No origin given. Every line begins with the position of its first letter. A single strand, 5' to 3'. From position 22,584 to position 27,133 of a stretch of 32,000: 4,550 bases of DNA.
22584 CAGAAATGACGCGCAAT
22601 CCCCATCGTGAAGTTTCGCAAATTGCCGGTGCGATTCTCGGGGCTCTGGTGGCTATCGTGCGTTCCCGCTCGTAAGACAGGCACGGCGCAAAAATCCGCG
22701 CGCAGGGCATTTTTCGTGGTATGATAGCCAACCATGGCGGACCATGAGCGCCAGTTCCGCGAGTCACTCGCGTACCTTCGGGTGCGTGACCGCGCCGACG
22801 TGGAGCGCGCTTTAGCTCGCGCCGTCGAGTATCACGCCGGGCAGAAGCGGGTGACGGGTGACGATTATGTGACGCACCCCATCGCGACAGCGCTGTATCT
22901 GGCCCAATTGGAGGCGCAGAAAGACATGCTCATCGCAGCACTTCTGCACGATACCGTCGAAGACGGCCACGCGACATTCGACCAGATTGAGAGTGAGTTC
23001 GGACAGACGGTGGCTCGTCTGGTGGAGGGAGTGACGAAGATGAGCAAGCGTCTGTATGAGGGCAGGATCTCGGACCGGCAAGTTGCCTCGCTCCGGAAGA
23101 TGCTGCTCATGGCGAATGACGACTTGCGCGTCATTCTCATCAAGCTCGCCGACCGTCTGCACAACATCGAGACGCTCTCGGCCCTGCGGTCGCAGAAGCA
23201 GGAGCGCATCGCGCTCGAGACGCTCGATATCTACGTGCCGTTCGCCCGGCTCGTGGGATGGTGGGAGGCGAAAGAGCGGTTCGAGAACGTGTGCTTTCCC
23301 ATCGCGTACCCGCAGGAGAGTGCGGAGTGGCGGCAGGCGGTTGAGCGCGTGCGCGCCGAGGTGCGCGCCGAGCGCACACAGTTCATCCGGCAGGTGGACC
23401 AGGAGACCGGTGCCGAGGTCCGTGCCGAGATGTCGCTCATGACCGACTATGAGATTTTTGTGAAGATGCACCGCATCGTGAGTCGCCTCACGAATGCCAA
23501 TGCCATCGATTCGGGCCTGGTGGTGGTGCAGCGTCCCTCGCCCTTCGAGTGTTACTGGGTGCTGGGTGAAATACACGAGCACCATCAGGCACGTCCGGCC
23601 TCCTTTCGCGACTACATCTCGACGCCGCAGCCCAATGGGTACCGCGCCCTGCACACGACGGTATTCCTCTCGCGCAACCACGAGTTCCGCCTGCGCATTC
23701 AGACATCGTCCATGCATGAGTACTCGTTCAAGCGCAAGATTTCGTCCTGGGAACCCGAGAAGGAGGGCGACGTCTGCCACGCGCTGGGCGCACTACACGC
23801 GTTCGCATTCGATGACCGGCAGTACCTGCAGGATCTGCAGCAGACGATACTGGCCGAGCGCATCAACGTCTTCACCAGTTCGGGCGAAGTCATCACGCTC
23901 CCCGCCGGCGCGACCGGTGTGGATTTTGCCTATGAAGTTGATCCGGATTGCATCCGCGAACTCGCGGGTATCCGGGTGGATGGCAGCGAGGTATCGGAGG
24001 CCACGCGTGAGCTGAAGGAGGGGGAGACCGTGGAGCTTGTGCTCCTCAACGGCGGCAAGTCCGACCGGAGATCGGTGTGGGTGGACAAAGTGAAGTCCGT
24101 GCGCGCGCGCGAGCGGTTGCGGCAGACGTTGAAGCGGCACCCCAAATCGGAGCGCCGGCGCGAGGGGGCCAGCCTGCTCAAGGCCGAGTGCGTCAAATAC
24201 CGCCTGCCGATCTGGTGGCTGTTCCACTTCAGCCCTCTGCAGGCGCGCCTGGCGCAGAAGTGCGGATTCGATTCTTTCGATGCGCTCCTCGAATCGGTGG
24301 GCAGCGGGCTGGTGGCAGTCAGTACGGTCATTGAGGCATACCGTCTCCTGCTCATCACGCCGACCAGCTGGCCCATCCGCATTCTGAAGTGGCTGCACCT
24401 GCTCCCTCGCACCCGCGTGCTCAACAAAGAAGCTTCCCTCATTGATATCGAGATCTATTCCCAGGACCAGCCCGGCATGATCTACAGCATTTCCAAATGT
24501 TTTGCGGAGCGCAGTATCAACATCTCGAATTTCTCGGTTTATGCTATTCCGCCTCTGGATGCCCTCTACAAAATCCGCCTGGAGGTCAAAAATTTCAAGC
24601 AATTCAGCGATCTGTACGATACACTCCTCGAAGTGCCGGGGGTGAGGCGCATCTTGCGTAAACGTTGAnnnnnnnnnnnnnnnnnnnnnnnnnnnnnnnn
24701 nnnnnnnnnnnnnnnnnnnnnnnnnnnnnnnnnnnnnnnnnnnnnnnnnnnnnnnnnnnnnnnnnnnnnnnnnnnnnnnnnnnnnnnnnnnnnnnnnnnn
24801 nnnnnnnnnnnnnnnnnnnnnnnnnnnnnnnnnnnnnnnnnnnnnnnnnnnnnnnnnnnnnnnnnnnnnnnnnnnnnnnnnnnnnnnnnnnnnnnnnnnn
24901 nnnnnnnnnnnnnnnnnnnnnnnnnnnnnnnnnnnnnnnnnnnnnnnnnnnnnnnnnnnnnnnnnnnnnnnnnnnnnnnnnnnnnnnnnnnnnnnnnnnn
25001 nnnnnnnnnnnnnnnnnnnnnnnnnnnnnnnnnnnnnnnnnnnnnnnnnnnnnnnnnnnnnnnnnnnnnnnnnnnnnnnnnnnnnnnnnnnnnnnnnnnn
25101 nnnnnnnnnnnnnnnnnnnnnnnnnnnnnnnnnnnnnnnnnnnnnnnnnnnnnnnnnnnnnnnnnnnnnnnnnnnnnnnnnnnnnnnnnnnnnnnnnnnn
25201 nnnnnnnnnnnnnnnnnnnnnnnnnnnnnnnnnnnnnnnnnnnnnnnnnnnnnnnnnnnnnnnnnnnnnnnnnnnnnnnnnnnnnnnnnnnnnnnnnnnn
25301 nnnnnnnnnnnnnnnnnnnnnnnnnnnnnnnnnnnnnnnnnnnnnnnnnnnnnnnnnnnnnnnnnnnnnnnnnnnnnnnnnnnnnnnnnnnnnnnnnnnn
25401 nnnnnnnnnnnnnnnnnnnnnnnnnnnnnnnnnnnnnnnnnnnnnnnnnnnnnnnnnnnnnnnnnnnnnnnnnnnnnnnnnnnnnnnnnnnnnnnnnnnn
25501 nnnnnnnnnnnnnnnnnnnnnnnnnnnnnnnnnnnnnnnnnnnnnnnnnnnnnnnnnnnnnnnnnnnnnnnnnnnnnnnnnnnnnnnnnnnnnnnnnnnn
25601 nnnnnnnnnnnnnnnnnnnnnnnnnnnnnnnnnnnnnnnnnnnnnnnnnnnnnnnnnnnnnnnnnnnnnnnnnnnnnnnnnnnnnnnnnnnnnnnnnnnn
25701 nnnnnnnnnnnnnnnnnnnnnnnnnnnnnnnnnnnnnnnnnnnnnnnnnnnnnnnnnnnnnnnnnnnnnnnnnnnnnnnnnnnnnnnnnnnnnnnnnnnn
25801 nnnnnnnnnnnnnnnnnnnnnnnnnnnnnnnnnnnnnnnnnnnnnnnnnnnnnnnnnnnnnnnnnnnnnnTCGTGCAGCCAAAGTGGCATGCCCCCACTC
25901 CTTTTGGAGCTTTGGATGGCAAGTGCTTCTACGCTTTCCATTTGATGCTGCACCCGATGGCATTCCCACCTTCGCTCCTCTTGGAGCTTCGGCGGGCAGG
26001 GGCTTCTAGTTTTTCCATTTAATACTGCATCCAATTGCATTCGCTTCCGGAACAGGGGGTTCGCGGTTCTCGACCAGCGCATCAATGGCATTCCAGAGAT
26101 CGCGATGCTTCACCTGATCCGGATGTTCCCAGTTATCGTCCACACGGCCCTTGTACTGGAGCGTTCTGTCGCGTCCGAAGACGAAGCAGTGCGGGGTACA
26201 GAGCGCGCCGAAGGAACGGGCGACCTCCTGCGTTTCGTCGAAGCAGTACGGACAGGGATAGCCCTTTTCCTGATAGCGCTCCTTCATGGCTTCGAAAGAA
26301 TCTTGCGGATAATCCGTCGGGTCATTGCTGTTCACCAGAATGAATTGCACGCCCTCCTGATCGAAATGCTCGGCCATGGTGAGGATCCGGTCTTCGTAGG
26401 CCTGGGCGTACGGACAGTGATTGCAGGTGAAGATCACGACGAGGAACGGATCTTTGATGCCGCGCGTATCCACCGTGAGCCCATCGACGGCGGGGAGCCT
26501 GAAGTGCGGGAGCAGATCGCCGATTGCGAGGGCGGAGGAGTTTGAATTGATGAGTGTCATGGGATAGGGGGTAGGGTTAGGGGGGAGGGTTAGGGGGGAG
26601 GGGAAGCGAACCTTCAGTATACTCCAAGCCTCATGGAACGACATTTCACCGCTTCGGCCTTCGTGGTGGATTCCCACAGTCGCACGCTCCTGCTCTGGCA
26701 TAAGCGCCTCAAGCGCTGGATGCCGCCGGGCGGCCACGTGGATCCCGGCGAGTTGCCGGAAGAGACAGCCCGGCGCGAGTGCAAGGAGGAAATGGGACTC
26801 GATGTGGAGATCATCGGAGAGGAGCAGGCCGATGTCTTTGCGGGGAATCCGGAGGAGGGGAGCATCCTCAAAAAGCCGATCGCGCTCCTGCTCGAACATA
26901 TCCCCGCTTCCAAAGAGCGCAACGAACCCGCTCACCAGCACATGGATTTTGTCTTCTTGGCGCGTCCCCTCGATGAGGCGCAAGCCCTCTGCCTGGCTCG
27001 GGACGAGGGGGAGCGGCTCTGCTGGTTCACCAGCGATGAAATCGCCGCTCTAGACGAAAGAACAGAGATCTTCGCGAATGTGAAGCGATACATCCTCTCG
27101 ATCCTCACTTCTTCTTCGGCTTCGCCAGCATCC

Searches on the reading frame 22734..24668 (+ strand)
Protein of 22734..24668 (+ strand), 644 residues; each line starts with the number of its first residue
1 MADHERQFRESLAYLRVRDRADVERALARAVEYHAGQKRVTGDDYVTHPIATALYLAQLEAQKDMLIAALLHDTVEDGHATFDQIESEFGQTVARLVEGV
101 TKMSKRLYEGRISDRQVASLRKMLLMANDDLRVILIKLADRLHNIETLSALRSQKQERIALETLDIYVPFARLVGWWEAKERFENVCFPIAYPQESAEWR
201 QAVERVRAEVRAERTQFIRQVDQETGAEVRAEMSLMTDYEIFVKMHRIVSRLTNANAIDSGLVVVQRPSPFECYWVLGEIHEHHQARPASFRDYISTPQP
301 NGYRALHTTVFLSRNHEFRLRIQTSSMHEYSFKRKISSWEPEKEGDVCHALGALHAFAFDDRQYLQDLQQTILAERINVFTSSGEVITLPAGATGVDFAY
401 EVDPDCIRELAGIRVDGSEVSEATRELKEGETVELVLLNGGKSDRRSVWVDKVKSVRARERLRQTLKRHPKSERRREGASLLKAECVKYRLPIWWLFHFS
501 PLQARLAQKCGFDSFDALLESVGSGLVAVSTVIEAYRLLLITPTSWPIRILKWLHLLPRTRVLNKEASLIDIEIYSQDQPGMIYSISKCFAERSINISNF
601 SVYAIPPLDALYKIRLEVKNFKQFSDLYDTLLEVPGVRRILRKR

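Call 42: search_protein_families(library=pfam, proteins=[window:22734-24668:+], max_evalue=0.001)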
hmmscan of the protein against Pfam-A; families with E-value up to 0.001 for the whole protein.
window:22734-24668:+ (644 aa): 7 families
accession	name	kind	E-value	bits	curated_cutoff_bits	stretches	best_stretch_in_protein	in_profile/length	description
PF13328.12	HD_4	-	1.3e-40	139.2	27.2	1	26-177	1-156/156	HD domain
PF04607.23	RelA_SpoT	-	1.4e-10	41.9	27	1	268-331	34-98/113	Region found in RelA / SpoT proteins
PF13291.12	ACT_4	-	1.5e-09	38.9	27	1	570-642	7-80/80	ACT domain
PF01966.28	HD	-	2.6e-09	37.8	22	1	45-144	1-115/116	HD domain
PF02824.27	TGS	-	9.8e-08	32.4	22.2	1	377-436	1-59/60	TGS domain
PF22629.2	ACT_AHAS_ss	-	0.00016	22.2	27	0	572-637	1-65/67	AHAS small subunit-like ACT domain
PF01842.31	ACT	-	0.00068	19.8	27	0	572-634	3-64/66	ACT domain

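Call 85: search_protein_families(library=padloc, proteins=[window:22734-24668:+], max_evalue=0.001)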
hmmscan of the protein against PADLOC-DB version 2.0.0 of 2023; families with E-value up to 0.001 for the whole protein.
window:22734-24668:+ (644 aa): 0 families

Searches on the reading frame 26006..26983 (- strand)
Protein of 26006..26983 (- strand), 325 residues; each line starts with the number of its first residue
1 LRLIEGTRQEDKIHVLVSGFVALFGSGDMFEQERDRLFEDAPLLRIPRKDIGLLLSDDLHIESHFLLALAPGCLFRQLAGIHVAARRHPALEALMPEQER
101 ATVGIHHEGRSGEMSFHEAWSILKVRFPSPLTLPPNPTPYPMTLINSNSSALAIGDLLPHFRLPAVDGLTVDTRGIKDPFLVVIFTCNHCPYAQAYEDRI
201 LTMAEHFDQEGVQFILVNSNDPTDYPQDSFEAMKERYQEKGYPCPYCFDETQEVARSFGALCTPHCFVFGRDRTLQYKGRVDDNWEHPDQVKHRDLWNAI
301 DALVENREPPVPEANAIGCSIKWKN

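Call 42: search_protein_families(library=pfam, proteins=[window:26006-26983:-], max_evalue=0.001)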
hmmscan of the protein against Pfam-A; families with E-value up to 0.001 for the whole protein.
window:26006-26983:- (325 aa): 3 families
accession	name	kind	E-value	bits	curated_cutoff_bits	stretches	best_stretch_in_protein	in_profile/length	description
PF00578.27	AhpC-TSA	-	1.8e-15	57.4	26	1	154-277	1-123/124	AhpC/TSA family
PF08534.16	Redoxin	-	4.3e-14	53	26.6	1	155-287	3-141/148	Redoxin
PF13098.12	Thioredoxin_2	-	0.00059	20.6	27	1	181-281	8-95/104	Thioredoxin-like domain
